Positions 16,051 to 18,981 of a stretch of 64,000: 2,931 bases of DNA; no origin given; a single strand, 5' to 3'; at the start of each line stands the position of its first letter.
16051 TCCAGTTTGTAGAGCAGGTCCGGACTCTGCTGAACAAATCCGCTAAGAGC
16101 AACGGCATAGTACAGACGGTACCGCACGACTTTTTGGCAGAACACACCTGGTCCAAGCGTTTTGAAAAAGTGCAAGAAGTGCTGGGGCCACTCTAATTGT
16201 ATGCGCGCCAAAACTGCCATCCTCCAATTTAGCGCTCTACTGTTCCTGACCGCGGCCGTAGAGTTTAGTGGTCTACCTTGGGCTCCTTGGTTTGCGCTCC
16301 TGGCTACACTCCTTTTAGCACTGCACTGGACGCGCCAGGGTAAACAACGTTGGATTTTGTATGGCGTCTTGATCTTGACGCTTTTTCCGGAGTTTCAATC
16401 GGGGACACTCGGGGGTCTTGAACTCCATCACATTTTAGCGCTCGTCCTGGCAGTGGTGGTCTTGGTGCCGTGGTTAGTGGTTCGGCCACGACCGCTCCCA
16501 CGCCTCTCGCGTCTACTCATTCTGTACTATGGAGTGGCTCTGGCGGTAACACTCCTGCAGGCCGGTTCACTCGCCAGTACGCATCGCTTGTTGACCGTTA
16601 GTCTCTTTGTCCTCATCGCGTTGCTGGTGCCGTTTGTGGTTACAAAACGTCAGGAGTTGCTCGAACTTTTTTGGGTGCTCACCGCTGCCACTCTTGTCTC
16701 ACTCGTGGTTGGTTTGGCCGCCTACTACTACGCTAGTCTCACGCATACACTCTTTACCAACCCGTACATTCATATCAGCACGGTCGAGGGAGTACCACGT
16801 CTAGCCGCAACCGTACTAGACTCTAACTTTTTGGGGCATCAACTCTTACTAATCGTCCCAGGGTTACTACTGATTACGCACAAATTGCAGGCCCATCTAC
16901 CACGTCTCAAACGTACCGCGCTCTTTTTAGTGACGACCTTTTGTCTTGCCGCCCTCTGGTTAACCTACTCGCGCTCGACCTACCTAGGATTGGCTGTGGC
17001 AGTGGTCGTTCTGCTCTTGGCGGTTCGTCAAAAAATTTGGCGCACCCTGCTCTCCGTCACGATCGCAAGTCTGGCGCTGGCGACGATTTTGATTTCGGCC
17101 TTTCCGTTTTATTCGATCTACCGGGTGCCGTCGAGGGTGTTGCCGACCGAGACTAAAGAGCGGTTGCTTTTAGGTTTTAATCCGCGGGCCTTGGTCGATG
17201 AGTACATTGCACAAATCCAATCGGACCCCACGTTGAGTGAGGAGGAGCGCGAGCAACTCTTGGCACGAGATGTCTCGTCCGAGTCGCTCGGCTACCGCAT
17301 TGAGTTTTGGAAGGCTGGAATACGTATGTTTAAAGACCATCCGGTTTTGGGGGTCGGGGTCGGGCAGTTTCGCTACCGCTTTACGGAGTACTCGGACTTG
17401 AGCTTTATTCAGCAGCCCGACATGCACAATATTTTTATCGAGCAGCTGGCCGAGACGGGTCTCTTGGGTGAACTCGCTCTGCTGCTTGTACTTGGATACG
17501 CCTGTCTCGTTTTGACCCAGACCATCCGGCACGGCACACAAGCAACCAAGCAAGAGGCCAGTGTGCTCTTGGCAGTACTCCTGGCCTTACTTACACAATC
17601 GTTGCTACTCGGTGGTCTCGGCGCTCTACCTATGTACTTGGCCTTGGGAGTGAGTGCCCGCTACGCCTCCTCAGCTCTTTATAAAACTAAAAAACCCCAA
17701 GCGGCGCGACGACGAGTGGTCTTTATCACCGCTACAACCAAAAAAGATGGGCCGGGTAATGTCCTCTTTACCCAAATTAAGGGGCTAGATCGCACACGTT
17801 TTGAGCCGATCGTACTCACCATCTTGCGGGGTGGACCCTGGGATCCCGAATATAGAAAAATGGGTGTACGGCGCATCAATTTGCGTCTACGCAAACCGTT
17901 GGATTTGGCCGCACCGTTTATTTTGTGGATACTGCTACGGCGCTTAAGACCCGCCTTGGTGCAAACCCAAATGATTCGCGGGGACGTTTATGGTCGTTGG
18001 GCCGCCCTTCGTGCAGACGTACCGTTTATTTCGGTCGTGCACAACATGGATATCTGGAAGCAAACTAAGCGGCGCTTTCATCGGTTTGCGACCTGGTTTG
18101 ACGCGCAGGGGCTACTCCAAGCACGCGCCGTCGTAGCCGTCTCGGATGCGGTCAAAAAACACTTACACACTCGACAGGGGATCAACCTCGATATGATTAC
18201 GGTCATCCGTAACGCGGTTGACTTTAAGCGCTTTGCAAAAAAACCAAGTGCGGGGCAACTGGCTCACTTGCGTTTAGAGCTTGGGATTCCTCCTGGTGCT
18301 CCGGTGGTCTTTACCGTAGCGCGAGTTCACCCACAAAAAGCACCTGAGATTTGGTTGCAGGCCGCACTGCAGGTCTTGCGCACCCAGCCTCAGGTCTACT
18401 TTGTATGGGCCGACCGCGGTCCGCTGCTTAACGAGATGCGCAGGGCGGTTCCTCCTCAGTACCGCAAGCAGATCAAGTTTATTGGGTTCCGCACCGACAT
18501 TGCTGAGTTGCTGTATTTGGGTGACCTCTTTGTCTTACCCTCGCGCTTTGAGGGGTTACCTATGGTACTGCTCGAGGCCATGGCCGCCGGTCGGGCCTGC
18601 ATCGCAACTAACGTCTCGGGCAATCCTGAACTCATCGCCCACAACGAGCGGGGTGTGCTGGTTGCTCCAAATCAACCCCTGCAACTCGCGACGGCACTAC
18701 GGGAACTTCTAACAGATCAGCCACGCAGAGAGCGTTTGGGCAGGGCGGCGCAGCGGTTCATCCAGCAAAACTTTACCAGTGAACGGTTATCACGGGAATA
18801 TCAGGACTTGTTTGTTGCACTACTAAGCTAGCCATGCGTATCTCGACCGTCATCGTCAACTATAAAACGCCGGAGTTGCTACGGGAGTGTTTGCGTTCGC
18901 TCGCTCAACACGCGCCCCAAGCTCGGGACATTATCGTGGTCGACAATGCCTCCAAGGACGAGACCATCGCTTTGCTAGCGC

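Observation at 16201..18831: Single polypeptide fusing a Wzy/O-antigen-ligase-like polymerase domain to a GT4 glycosyltransferase.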

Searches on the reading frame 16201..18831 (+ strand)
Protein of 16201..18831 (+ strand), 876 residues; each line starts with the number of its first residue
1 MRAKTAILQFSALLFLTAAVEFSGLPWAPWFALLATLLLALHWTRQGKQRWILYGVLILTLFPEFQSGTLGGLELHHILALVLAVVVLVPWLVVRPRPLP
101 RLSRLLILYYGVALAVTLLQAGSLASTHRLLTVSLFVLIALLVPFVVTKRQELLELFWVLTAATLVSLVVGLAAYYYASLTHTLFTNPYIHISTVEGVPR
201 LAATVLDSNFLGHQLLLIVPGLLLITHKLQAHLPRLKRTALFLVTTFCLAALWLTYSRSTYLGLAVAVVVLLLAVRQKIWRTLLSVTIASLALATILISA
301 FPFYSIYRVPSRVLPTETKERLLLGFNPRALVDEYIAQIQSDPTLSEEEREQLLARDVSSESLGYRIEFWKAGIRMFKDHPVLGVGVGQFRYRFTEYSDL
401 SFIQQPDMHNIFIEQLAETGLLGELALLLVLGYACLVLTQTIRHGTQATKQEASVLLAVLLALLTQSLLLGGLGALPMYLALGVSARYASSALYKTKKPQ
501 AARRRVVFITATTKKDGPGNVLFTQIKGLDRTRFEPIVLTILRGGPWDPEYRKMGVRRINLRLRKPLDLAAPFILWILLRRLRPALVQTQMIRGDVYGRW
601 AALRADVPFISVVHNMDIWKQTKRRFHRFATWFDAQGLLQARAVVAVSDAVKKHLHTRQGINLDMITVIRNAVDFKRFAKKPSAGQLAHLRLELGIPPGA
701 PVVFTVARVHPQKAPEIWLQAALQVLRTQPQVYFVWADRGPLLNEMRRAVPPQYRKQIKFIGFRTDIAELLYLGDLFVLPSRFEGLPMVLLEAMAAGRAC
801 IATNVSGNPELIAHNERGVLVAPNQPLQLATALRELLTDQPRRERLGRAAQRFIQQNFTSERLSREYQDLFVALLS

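Call 3: search_protein_families(library=pfam, proteins=[window:16201-18831:+], max_evalue=0.01)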
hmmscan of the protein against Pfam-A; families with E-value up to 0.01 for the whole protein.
window:16201-18831:+ (876 aa): 7 families
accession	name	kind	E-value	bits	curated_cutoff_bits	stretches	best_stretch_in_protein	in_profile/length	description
PF00534.26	Glycos_transf_1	-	6e-33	114.2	26.4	1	693-852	8-171/172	Glycosyl transferases group 1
PF13692.12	Glyco_trans_1_4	-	1.7e-30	106.5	27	1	701-839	2-142/142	Glycosyl transferases group 1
PF04932.20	Wzy_C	-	1.1e-22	80.8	31.7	1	246-427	4-148/149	O-Antigen ligase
PF13439.12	Glyco_transf_4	-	2.1e-22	80.4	28.5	1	517-676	3-169/170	Glycosyltransferase Family 4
PF13579.12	Glyco_trans_4_4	-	4.8e-16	59.9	29.7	1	517-671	2-157/158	Glycosyl transferase 4-like domain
PF13524.12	Glyco_trans_1_2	-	3.5e-05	24.2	25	1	786-865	63-140/144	Glycosyl transferase-like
PF20706.3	GT4-conflict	-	0.0013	18.2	26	1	764-856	272-374/385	Family 4 Glycosyltransferase in conflict systems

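Call 4: search_protein_families(library=ncbifam, proteins=[window:16201-18831:+], max_evalue=0.01)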
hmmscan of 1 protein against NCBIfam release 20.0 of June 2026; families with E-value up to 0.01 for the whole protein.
window:16201-18831:+ (876 aa): 44 families (the best 25 are shown)
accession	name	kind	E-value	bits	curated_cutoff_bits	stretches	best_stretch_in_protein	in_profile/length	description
TIGR03088.1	stp2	hypoth_equivalog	1.2e-41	143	409.05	1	517-874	15-373/374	TIGR03088 family PEP-CTERM/XrtA system glycosyltransferase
TIGR02149.1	glgA_Coryne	subfamily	1.6e-27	96.6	302.4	1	598-871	98-387/391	glycogen synthase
TIGR03999.1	thiol_BshA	equivalog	3.1e-27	95.5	273.7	1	607-875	114-374/375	N-acetyl-alpha-D-glucosaminyl L-malate synthase BshA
TIGR04063.1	stp3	hypoth_equivalog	4.8e-23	81.7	442.05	1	628-875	145-396/397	TIGR04063 family PEP-CTERM/XrtA system glycosyltransferase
TIGR03449.1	mycothiol_MshA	equivalog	5.3e-22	78.3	462.5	1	640-868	164-401/406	D-inositol-3-phosphate glycosyltransferase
NF047684.1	TeichurnBiosyTuaC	equivalog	8.5e-22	77.6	550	1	604-869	130-384/391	teichuronic acid biosynthesis protein TuaC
NF041876.1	EPS_EpsE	equivalog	5.9e-21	75.2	400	1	765-862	287-384/389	exopolysaccharide biosynthesis GT4 family glycosyltransferase EpsE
TIGR04047.1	MSMEG_0565_glyc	hypoth_equivalog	6.5e-20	71.5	259.85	1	609-856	113-357/373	MSMEG_0565 family glycosyltransferase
NF038229.1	Glyco4_Geo_Pelo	equivalog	2.9e-19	69.3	400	1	604-875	77-337/338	GPMC system family 4 glycosyltransferase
NF007640.0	PRK10307.1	subfamily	4.9e-18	65.2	276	1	623-866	154-399/411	WcaI family glycosyltransferase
NF011726.0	PRK15179.1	equivalog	4.9e-18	64.8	733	1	598-836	415-656/694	Vi polysaccharide biosynthesis protein TviE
NF038295.1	EPS_HpsP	equivalog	9e-14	51.2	550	1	623-867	136-380/388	hormogonium polysaccharide biosynthesis glycosyltransferase HpsP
NF053787.1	GlcN_PG_synth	equivalog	2.3e-13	49.7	480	1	579-863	78-348/361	N-acetylglucosaminyl phosphatidylglycerol synthase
TIGR00947.1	2A73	equivalog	4.4e-13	49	366.4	2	355-464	283-391/425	IctB family putative bicarbonate transporter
NF038011.1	PelF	equivalog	6.4e-13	48.6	100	1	633-871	250-489/489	GT4 family glycosyltransferase PelF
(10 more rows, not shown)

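Call 5: find_homologous_proteins(query=window:16201-18831:+, max_evalue=0.00001)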
Query window:16201-18831:+ (876 aa): 18 proteins with E <= 0.00001 among 8000 candidates.
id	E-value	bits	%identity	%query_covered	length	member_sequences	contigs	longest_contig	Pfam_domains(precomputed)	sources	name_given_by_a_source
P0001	0.0e+0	1245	64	99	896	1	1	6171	PF00534.27,PF13579.13,PF13439.13,PF13692.13,PF04932.21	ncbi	-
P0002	0.0e+0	1207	63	99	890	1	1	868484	PF00534.27,PF13579.13,PF13439.13,PF13692.13,PF04932.21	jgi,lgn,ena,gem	-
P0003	0.0e+0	1134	60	99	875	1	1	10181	PF00534.27,PF13579.13,PF13439.13,PF13692.13,PF04932.21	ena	-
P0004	1.3e-260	885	50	96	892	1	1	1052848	PF00534.27,PF13579.13,PF13439.13,PF13692.13,PF04932.21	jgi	jgi:glycosyltransferase involved in cell wall biosynthesis/O-antigen ligase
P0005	2.5e-260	884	49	100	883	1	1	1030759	PF00534.27,PF13579.13,PF13439.13,PF13692.13,PF04932.21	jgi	jgi:glycosyltransferase involved in cell wall biosynthesis/O-antigen ligase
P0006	8.9e-257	873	50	96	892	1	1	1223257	PF00534.27,PF13579.13,PF13439.13,PF13692.13,PF04932.21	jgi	jgi:glycosyltransferase involved in cell wall biosynthesis/O-antigen ligase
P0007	9.5e-237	806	48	95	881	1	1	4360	PF00534.27,PF13579.13,PF13524.13,PF13439.13,PF13692.13,PF04932.21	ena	-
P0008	4.5e-229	781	45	100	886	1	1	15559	PF00534.27,PF13579.13,PF13439.13,PF13692.13,PF04932.21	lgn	-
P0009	1.5e-226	773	45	96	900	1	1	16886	PF00534.27,PF13579.13,PF13524.13,PF13439.13,PF13692.13,PF04932.21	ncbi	-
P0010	1.5e-124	435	46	57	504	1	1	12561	PF04932.21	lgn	-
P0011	1.5e-122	429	44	56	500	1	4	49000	PF04932.21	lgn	-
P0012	6.7e-115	403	43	56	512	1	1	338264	PF04932.21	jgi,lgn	-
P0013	1.8e-114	402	44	55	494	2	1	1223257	PF04932.21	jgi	jgi:O-antigen ligase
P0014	2.1e-113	398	47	51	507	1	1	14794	PF04932.21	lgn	-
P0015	7.4e-105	370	42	55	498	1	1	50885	PF04932.21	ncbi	-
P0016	5.8e-18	83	33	26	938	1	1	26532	PF00534.27,PF13579.13,PF13439.13,PF03023.20,PF13692.13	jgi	jgi:putative peptidoglycan lipid II flippase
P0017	4.7e-11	60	36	9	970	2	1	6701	PF04932.21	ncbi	-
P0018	8.8e-6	42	38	12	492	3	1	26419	PF04932.21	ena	-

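Call 20: find_related_loci(query=A1, collection=genome_contigs, flank=10000)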
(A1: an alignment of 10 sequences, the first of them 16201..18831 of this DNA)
Query A1 (876 aa) in genome_contigs; peptide patterns used: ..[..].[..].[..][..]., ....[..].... (x = any residue, [..] = any of these).
14 stretches matched a pattern; 5 encode a relative of the query (tblastn E <= 1e-3); 5 distinct loci.
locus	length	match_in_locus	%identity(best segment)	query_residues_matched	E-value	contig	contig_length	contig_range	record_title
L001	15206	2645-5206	45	39-876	0e+0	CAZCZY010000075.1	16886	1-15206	MAG TPA_asm: uncultured Candidatus Saccharibacteria bacterium isolate binchicken_co165_436 genome assembly, contig: k141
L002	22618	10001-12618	42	1-876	0e+0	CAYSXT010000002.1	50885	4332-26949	MAG TPA_asm: uncultured Candidatus Saccharibacteria bacterium isolate binchicken_co275_54 genome assembly, contig: NODE_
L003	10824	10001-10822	56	8-281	4e-65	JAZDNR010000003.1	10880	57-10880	MAG: Parcubacteria group bacterium isolate MEGAHIT-group-0.721 k141_9620291, whole genome shotgun sequence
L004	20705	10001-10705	25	604-845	4e-7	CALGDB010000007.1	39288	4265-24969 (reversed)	MAG TPA_asm: uncultured Flavobacteriales bacterium isolate ERR599142_bin.102_CONCOCT_v1.1_MAG genome assembly, contig: E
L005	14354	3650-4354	23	604-845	6e-7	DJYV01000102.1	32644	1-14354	MAG TPA_asm: Flavobacteriales bacterium UBA6969 UBA6969_contig_12365, whole genome shotgun sequence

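Call 30: predict_structure(alignment_id=A1)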
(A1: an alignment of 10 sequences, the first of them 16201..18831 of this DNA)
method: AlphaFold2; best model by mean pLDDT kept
length: 876 residues; sequences in the alignment: 10
mean_pLDDT: 79.6   pTM: 0.66
mean pLDDT of the five models: 79.6, 79.4, 78.4, 76.5, 76.4
residues with pLDDT >= 90: 273; 70-90: 414; 50-70: 111; < 50: 78
segments of 3 or more residues with pLDDT < 50: 184-199, 303-314, 318-331, 355-365, 401-409, 471-474, 494-498, 805-807
pLDDT, mean of each block of 10 residues (from residue 1): 85 88 83 90 88 90 67 82 86 69 90 84 72 86 89 92 88 72 44 38 64 90 88 86 93 76 91 83 91 76 43 45 43 61 73 45 48 84 82 68 40 76 89 94 89 94 80 70 90 51 85 59 84 90 71 84 81 88 90 80 85 68 65 76 86 82 88 83 90 92 89 89 95 92 93 94 87 91 76 91 67 87 89 94 94 90 91 86
secondary structure, 60 per line:
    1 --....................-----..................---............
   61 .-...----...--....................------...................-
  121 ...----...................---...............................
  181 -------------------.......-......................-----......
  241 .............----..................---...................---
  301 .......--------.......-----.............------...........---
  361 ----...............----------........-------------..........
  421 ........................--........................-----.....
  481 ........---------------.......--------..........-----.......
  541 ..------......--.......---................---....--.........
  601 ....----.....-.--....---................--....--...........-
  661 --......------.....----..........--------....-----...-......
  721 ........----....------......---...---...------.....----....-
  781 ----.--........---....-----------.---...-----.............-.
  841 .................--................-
elements in order (helices of 4 or more, strands of 3 or more residues): H3-22 H28-45 H49-61 H75-94 H101-119 H128-146 H150-180 H200-206 H208-229 H235-253 H258-275 H279-297 H301-307 H316-322 H328-340 H347-357 H365-379 H390-397 H411-444 H447-470 H476-488 E504-510 H519-528 E534-542 H549-554 E557-563 H567-582 E586-589 H592-604 E609-613 H618-621 H625-640 E643-646 H649-659 E666-668 H675-679 H684-693 E702-705 H715-728 E733-736 H743-748 E758-760 H767-771 E776-779 H788-795 E799-802 E818-820 H826-838 H840-857 H860-875

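Call 33: fold_search(model_id=the predicted structure, library=pdb)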
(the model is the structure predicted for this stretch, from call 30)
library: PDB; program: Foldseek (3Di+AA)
matches with E <= 10: 1087; with E <= 0.001: 476
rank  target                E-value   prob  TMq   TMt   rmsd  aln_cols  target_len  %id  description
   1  6tvp_B                1.3e-16  1.00  0.35  0.73   5.7       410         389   22  Structure of Mycobacterium smegmatis alpha-maltose-1-phosphate synthase GlgM (released 2020-04-22)
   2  3c48_B                1.8e-16  1.00  0.24  0.49  10.2       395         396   21  Structure of the retaining glycosyltransferase MshA: The first step in mycothiol biosynthesis. Organism: Corynebacteri (released 2008-03-25)
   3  3c4q_A                2.7e-16  1.00  0.38  0.80   3.7       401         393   21  Structure of the retaining glycosyltransferase MshA : The first step in mycothiol biosynthesis. Organism : Corynebacte (released 2008-04-01)
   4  4xso_A                3.2e-16  1.00  0.37  0.85   3.6       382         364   20  Crystal structure of apo-form Alr3699/HepE from Anabaena sp. strain PCC 7120 (released 2016-01-13)
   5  4xsu_A                3.2e-16  1.00  0.36  0.81   4.2       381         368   21  Crystal structure of Anabaena Alr3699/HepE in complex with UDP and glucose (released 2016-01-13)
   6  6tvp_A                3.4e-16  1.00  0.36  0.77   5.1       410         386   22  Structure of Mycobacterium smegmatis alpha-maltose-1-phosphate synthase GlgM (released 2020-04-22)
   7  7mi0                  3.4e-16  1.00  0.35  0.77   5.1       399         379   18  Crystal Structure of Glycosyltransferase from Rickettsia africae ESF-5 (released 2021-04-28)
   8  4xsp_A                6.4e-16  1.00  0.37  0.86   3.4       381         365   20  Crystal structure of Anabaena Alr3699/HepE in complex with UDP (released 2016-01-13)
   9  4xsr_B                9.4e-16  1.00  0.37  0.84   3.4       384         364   21  Crystal structure of Anabaena Alr3699/HepE in complex with UDP-glucose (released 2016-01-13)
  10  4xsu_B                9.4e-16  1.00  0.36  0.82   4.2       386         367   21  Crystal structure of Anabaena Alr3699/HepE in complex with UDP and glucose (released 2016-01-13)
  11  6n1x                  1.9e-15  1.00  0.37  0.80   3.9       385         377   20  BshA from Staphylococcus aureus complexed with UDP and N-acetylglucosamine (released 2019-08-21)
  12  2jjm_A                1.9e-15  1.00  0.37  0.85   3.1       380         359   22  Crystal Structure of a family GT4 glycosyltransferase from Bacillus anthracis ORF BA1558. (released 2008-08-05)
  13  6d9t                  2.6e-15  1.00  0.37  0.82   3.5       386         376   20  BshA from Staphylococcus aureus complexed with UDP (released 2019-05-08)
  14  3mbo_D                2.7e-15  1.00  0.37  0.84   3.3       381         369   22  Crystal Structure of the Glycosyltransferase BaBshA bound with UDP and L-malate (released 2010-09-29)
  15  3mbo_A                3.1e-15  1.00  0.37  0.83   3.3       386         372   22  Crystal Structure of the Glycosyltransferase BaBshA bound with UDP and L-malate (released 2010-09-29)
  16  3c4q_B                3.7e-15  1.00  0.38  0.80   3.7       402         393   21  Structure of the retaining glycosyltransferase MshA : The first step in mycothiol biosynthesis. Organism : Corynebacte (released 2008-04-01)
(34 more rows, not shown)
